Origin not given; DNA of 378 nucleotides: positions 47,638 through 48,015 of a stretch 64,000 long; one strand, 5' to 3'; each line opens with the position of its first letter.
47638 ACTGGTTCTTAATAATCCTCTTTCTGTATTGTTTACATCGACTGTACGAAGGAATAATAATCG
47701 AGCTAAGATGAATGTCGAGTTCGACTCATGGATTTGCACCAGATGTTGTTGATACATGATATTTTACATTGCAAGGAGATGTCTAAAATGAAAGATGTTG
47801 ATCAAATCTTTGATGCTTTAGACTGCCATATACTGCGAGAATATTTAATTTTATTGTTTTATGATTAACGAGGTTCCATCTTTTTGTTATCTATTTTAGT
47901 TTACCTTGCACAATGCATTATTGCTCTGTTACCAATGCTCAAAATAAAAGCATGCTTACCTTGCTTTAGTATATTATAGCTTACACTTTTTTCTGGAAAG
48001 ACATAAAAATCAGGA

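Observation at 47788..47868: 26-codon ORF with a strong ribosome-binding site between yqeK and yqeJ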

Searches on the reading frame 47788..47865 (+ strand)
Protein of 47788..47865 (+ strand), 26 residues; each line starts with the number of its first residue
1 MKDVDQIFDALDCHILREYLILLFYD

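Call 44: search_protein_families(proteins=[window:47788-47865:+], library=ncbifam, max_evalue=1)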
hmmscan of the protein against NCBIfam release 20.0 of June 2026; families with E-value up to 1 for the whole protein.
seq(26 aa): 0 families

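Call 60: list_cluster_members(proteins=[window:47788-47865:+, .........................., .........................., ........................, window:47728-47865:+])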
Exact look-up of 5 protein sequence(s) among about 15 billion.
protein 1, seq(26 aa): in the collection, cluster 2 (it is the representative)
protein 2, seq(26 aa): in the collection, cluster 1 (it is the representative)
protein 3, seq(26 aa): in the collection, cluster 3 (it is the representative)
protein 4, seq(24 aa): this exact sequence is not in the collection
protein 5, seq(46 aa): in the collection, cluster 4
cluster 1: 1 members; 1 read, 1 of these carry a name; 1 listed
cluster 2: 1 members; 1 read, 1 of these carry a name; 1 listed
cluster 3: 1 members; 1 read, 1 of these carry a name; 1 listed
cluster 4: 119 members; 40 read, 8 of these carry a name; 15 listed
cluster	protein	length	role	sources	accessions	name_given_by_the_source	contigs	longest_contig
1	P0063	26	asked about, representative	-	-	hypothetical protein PSZ80_21230 [Shigella sonnei] | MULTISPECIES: hypothetical protein [Bacteria]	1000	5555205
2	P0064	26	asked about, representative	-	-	TPA: hypothetical protein ACGR1M_001589 [Escherichia coli] | Uncharacterized protein YqeL n=7 Tax=Enterobacteriaceae TaxID=543 RepID=YQEL_ECOLI | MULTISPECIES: hypothetical protein [Enterobacteriaceae]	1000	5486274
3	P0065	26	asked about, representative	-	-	hypothetical protein ACVF4U_04750 [Escherichia coli] | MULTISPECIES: hypothetical protein [Enterobacteriaceae]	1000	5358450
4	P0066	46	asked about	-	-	hypothetical protein AI2852V1_0879 [Escherichia coli] | hypothetical protein | hypothetical protein BTD92_00880 [Escherichia coli]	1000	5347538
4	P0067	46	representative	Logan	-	-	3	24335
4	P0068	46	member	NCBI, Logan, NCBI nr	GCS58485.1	hypothetical protein BvCmsHHP056_04025 [Escherichia coli]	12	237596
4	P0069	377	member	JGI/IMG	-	hypothetical protein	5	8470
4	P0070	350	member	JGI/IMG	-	hypothetical protein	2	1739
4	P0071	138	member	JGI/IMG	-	hypothetical protein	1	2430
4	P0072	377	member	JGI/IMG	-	hypothetical protein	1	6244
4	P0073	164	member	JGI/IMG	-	hypothetical protein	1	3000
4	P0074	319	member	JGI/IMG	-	hypothetical protein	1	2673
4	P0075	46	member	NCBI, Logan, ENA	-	-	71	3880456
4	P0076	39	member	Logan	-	-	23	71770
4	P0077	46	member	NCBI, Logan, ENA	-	-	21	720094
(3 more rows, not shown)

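Call 74: search_protein_families(proteins=[window:47788-47865:+], library=padloc, max_evalue=1)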
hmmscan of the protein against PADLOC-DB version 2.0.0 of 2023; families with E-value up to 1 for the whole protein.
seq(26 aa): 0 families

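Call 75: search_protein_families(proteins=[window:47788-47865:+], library=phrogs, max_evalue=1)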
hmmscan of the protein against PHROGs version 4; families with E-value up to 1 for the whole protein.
seq(26 aa): 1 family
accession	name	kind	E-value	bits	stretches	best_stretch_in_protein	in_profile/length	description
phrog_7737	-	unknown function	0.095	13.2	1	2-24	10-31/48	-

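Call 76: search_solved_structures(query=window:47788-47865:+, max_evalue=10)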
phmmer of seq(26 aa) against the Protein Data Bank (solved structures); distinct sequences matched with E-value up to 10: 1.
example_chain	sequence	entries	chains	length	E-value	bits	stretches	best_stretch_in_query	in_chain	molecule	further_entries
4dh2_B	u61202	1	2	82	1.5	12.5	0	5-23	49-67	Dockerin type 1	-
